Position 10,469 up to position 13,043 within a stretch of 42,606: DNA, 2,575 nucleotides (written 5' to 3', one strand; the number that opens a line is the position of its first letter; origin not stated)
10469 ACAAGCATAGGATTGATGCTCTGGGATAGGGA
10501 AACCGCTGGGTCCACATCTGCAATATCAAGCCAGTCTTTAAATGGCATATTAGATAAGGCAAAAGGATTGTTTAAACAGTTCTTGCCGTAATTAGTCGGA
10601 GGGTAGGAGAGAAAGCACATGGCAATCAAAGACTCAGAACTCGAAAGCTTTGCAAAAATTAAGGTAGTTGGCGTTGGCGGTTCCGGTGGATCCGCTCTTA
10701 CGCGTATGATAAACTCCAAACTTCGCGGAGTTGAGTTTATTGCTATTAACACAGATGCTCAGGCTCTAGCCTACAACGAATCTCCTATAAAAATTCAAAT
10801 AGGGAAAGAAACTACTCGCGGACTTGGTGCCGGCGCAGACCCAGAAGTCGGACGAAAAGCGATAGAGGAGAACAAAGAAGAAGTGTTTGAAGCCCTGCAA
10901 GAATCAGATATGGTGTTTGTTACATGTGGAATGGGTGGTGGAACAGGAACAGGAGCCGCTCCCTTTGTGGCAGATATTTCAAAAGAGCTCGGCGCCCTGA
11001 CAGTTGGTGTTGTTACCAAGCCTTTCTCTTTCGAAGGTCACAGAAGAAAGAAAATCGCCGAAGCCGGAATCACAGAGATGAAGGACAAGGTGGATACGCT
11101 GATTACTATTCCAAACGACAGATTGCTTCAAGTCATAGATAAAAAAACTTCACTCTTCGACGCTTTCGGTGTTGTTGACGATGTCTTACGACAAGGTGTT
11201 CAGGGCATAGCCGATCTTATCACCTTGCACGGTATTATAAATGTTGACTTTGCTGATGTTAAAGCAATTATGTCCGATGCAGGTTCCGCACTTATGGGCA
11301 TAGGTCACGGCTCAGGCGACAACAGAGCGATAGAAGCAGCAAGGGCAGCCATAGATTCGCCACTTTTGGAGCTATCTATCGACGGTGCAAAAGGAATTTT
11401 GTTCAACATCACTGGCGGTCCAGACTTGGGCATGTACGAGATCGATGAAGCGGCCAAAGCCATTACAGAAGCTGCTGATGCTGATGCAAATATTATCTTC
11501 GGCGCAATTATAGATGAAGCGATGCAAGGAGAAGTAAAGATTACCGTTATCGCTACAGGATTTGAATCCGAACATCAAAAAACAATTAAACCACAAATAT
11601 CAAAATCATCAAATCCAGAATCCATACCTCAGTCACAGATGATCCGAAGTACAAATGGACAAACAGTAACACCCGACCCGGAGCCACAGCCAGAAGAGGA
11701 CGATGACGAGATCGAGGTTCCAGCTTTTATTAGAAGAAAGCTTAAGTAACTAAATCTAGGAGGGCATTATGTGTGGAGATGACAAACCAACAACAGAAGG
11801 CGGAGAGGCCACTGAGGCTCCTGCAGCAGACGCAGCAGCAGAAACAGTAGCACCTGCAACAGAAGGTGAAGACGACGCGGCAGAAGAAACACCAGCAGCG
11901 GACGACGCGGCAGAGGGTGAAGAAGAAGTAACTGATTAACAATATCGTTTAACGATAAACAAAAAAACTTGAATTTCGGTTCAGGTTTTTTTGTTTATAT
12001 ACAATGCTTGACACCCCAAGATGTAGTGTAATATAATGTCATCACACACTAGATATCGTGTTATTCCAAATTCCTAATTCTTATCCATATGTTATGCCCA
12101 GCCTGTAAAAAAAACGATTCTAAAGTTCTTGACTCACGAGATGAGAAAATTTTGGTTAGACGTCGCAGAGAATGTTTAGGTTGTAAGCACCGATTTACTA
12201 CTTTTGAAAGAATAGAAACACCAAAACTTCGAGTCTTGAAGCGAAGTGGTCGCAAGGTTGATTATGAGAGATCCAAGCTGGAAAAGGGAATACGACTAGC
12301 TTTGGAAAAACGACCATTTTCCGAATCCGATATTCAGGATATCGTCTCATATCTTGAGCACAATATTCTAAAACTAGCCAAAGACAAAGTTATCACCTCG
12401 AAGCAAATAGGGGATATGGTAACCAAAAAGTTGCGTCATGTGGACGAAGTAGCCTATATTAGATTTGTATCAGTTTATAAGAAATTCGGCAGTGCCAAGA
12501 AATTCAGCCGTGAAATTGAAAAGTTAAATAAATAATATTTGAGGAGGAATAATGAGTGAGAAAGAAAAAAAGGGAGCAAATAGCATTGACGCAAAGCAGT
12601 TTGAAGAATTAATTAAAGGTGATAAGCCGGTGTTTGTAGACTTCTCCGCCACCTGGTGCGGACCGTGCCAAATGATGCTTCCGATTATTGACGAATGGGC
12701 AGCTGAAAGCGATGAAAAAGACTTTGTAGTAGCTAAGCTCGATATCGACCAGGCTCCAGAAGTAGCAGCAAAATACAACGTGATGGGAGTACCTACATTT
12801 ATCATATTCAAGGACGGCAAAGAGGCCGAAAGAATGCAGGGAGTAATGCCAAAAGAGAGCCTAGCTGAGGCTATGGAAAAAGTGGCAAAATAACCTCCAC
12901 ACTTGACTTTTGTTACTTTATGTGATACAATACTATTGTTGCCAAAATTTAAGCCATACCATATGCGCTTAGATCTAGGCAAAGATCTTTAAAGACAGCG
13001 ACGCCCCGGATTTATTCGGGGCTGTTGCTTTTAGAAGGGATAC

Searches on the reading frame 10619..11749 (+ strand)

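Call 7: search_protein_families(library=pfam, proteins=[window:10619-11749:+], max_evalue=0.01)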
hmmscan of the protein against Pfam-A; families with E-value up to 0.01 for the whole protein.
window:10619-11749:+ (376 aa): 3 families
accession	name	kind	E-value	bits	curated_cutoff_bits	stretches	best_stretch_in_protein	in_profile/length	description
PF00091.31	Tubulin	-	2.6e-48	165.3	33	1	13-173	1-189/190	Tubulin/FtsZ family, GTPase domain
PF12327.13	FtsZ_C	-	3.1e-36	124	27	1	222-316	1-95/95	FtsZ family, C-terminal domain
PF04055.27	Radical_SAM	-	0.0043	17.7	29.5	0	78-208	22-155/166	Radical SAM superfamily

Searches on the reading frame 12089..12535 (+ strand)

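Call 7: search_protein_families(library=pfam, proteins=[window:12089-12535:+], max_evalue=0.01)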
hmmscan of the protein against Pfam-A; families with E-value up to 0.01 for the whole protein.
window:12089-12535:+ (148 aa): 3 families
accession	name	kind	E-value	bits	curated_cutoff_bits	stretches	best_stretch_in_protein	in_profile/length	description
PF03477.21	ATP-cone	-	2.6e-18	66.8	25.8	1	48-133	2-85/88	ATP cone domain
PF22811.2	Zn_ribbon_NrdR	-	3.1e-16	59.5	27.2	1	1-40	1-42/42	Transcriptional repressor NrdR-like, N-terminal domain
PF09526.16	DUF2387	-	0.0063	17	25.9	0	2-40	10-44/72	Probable metal-binding protein (DUF2387)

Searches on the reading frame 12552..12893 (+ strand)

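Call 102: search_protein_families(library=pfam, proteins=[window:12552-12893:+], max_evalue=0.01)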
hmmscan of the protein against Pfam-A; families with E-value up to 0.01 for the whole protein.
window:12552-12893:+ (113 aa): 12 families
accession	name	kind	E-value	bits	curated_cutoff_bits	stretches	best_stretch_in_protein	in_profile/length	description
PF00085.26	Thioredoxin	-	8.6e-29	100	23.5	1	12-109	5-102/103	Thioredoxin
PF13098.12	Thioredoxin_2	-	4.4e-12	46.7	27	1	23-107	4-103/104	Thioredoxin-like domain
PF13899.12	Thioredoxin_7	-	7.3e-07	29.7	27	1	17-86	10-81/83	Thioredoxin-like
PF00578.27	AhpC-TSA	-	5.6e-06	26.7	26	1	17-101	20-103/124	AhpC/TSA family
PF13905.12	Thioredoxin_8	-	8.9e-06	26.4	27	0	25-68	2-46/94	Thioredoxin-like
PF14595.12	Thioredoxin_9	-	2.3e-05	24.7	25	1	19-102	36-120/129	Thioredoxin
PF08534.16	Redoxin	-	0.00012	22.3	26.6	1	22-73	27-79/148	Redoxin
PF04756.19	OST3_OST6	-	0.00038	20.4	27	1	10-93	14-109/294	OST3 / OST6 family, transporter family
PF07449.17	HyaE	-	0.00042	20.8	22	1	5-99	7-103/108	Hydrogenase-1 expression protein HyaE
PF03190.21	Thioredox_DsbH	-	0.00046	20.6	27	1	14-76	27-91/163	Protein of unknown function, DUF255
PF13192.12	Thioredoxin_3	-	0.00059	20.3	24.8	1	34-103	9-70/76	Thioredoxin domain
PF01323.26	DSBA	-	0.0086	16.3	25.6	0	63-108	150-190/191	DSBA-like thioredoxin domain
